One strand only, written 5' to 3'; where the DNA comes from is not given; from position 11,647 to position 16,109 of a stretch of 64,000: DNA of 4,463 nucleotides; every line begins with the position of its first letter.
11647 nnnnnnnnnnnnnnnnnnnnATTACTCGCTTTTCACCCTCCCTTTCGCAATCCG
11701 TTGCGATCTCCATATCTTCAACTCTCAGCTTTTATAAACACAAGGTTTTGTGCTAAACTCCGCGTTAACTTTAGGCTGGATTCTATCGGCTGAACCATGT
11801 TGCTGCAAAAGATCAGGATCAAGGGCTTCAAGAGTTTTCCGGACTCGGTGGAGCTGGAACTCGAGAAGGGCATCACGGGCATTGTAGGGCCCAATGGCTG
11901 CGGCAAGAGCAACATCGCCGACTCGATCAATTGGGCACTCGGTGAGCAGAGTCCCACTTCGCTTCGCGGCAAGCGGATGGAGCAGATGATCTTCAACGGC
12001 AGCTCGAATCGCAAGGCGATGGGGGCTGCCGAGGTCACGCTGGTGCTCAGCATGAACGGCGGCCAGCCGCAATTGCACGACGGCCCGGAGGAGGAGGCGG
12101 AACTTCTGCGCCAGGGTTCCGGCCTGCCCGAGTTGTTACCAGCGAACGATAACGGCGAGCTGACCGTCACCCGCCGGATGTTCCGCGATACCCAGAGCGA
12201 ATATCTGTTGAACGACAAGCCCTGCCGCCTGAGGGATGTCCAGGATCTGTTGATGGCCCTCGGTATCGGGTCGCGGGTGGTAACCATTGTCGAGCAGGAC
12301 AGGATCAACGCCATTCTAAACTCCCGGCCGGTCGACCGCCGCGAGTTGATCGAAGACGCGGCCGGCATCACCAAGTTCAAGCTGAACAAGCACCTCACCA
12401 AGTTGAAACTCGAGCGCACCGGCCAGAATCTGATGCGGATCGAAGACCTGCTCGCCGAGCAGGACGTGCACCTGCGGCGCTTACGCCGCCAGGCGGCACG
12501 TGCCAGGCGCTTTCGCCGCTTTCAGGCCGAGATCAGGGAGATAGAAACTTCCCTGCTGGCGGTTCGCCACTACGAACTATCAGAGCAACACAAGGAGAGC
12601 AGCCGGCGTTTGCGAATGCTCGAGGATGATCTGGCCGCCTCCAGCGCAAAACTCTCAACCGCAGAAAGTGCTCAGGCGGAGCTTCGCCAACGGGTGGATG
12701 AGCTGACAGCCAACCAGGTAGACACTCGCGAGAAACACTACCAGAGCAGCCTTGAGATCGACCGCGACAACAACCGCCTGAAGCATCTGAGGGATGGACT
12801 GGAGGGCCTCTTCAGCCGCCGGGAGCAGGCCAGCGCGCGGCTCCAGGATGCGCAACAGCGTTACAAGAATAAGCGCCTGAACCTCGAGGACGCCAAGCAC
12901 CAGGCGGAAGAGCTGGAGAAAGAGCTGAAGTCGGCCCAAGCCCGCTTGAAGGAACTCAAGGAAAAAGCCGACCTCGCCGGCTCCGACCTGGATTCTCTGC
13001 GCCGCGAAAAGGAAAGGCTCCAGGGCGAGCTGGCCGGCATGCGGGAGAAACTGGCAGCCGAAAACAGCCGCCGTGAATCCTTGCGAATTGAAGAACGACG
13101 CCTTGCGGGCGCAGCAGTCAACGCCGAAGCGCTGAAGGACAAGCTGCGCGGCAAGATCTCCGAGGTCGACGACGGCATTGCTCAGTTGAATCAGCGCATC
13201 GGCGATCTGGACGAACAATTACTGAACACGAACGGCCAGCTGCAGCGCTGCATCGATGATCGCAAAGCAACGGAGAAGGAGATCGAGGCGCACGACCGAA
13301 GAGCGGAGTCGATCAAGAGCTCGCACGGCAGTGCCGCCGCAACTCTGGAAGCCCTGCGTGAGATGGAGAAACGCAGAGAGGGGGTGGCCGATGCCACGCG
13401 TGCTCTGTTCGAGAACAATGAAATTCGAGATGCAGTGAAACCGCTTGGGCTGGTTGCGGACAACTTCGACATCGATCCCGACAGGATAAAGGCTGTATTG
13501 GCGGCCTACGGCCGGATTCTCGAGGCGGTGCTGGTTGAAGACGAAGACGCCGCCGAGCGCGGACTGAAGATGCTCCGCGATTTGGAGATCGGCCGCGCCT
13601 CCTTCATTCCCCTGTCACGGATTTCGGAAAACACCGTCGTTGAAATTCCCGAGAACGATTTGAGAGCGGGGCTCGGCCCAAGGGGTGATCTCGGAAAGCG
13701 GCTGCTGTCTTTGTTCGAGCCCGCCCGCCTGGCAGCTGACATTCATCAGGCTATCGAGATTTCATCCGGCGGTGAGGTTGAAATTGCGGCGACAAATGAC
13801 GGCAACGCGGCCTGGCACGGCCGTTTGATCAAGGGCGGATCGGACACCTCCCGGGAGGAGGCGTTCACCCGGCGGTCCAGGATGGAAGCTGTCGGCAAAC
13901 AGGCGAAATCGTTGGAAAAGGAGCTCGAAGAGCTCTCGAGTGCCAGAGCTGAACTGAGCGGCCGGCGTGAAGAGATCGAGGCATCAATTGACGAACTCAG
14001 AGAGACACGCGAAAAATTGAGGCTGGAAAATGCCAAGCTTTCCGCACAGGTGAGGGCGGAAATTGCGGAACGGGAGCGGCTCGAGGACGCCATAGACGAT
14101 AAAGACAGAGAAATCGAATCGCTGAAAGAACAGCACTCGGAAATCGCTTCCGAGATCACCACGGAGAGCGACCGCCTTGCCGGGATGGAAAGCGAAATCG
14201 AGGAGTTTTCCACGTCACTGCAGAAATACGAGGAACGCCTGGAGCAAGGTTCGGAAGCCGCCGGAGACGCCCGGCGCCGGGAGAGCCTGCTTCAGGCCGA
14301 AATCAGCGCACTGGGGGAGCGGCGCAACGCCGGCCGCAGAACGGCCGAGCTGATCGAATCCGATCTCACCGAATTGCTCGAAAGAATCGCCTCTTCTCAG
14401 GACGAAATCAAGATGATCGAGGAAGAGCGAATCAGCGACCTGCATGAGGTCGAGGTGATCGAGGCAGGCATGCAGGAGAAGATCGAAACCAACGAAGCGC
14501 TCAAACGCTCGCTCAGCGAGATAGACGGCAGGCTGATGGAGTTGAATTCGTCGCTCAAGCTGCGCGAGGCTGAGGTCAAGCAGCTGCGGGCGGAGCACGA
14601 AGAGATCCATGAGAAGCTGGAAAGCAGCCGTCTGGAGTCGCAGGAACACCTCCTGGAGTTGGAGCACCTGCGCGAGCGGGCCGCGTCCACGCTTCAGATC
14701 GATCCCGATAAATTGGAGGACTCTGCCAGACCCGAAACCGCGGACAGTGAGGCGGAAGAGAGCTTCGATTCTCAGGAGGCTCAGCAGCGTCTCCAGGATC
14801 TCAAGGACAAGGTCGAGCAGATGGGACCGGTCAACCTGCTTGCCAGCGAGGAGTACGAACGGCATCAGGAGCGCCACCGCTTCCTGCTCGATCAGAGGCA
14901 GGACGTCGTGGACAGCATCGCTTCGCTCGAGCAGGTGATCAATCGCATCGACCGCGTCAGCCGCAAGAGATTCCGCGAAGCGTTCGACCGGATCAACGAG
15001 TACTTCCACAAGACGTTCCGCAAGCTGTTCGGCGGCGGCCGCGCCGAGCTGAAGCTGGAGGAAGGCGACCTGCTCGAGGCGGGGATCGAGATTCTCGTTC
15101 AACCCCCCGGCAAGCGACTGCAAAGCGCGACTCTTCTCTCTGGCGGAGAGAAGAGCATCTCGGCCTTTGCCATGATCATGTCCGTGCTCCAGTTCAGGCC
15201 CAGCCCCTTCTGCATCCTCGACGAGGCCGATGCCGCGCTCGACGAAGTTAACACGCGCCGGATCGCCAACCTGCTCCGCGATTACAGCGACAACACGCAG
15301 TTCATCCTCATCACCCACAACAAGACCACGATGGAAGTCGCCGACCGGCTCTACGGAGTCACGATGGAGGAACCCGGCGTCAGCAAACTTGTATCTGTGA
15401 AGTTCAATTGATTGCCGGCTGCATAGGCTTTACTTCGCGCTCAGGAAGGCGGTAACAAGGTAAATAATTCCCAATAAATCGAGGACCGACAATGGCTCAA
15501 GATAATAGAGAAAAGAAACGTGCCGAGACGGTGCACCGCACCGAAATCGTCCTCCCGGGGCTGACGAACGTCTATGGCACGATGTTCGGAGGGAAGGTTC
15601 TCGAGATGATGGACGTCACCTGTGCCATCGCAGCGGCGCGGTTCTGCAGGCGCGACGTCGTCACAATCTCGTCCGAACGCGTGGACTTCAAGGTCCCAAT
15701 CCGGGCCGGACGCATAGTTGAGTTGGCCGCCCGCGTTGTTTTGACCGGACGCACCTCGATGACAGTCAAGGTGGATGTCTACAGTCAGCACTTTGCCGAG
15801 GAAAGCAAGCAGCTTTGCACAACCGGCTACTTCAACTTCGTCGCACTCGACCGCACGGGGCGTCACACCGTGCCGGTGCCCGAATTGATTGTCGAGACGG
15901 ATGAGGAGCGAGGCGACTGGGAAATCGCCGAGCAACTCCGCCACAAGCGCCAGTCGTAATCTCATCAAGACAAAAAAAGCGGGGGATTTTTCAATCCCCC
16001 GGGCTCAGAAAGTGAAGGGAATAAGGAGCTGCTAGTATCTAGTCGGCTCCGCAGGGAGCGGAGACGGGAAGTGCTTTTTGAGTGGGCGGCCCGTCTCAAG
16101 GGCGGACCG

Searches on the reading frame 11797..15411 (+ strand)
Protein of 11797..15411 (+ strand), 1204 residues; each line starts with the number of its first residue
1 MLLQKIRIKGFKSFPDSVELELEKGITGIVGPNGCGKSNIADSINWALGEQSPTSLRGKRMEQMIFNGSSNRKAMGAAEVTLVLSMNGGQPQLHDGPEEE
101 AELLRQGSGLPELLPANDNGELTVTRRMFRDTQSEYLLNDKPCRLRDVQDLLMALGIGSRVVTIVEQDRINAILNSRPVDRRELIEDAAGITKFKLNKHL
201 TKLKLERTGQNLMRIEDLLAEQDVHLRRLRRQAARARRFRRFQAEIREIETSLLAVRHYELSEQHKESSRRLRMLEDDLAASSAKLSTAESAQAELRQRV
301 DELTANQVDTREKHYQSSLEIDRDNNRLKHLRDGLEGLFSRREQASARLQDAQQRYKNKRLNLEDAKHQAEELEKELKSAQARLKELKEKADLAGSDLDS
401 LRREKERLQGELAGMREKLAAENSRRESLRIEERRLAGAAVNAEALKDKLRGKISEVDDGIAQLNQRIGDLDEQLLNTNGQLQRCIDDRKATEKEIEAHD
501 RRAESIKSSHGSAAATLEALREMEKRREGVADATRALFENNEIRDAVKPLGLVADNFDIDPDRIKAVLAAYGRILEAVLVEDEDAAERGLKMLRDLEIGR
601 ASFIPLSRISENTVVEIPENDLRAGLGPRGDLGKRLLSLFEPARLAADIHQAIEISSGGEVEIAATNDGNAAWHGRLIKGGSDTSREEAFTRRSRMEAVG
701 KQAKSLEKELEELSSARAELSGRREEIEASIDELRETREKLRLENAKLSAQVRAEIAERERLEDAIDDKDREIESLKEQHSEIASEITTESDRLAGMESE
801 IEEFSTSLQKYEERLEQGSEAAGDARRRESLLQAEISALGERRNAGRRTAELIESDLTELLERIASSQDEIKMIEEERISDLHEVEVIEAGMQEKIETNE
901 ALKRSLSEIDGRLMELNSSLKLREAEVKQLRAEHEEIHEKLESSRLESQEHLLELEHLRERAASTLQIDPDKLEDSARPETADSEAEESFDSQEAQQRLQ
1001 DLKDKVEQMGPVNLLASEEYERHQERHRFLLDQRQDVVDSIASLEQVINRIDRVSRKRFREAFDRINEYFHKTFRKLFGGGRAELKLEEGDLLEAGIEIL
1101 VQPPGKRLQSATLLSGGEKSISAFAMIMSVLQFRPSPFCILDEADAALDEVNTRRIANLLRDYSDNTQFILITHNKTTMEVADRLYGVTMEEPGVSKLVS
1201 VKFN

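Call 9: search_protein_families(library=pfam, proteins=[window:11797-15411:+], max_evalue=0.001)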
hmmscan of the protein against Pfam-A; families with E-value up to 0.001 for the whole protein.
window:11797-15411:+ (1204 aa): 5 families
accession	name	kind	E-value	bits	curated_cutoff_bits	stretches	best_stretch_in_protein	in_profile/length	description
PF02463.25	SMC_N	-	3e-63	213.6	40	1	3-1196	2-219/220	RecF/RecN/SMC N terminal domain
PF13476.12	AAA_23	-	1.5e-17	65.4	27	1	5-222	1-155/201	AAA domain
PF06470.18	SMC_hinge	-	9.4e-11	42.6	22.5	1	550-620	5-75/116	SMC proteins Flexible Hinge Domain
PF13175.12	AAA_15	-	1.4e-09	38.5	32.1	1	1-457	1-275/374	AAA ATPase domain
PF13304.12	AAA_21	-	1.9e-09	38.5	27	1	1019-1176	130-300/304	AAA domain, putative AbiEii toxin, Type IV TA system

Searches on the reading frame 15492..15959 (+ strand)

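Call 9: search_protein_families(library=pfam, proteins=[window:15492-15959:+], max_evalue=0.001)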
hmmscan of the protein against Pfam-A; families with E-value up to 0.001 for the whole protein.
window:15492-15959:+ (155 aa): 2 families
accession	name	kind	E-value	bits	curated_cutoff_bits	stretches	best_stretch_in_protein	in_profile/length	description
PF03061.28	4HBT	-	7.8e-17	61.8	20.6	1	28-99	1-73/79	Thioesterase superfamily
PF13279.12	4HBT_2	-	0.00033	21.5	25.5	1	54-133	43-118/122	Thioesterase-like superfamily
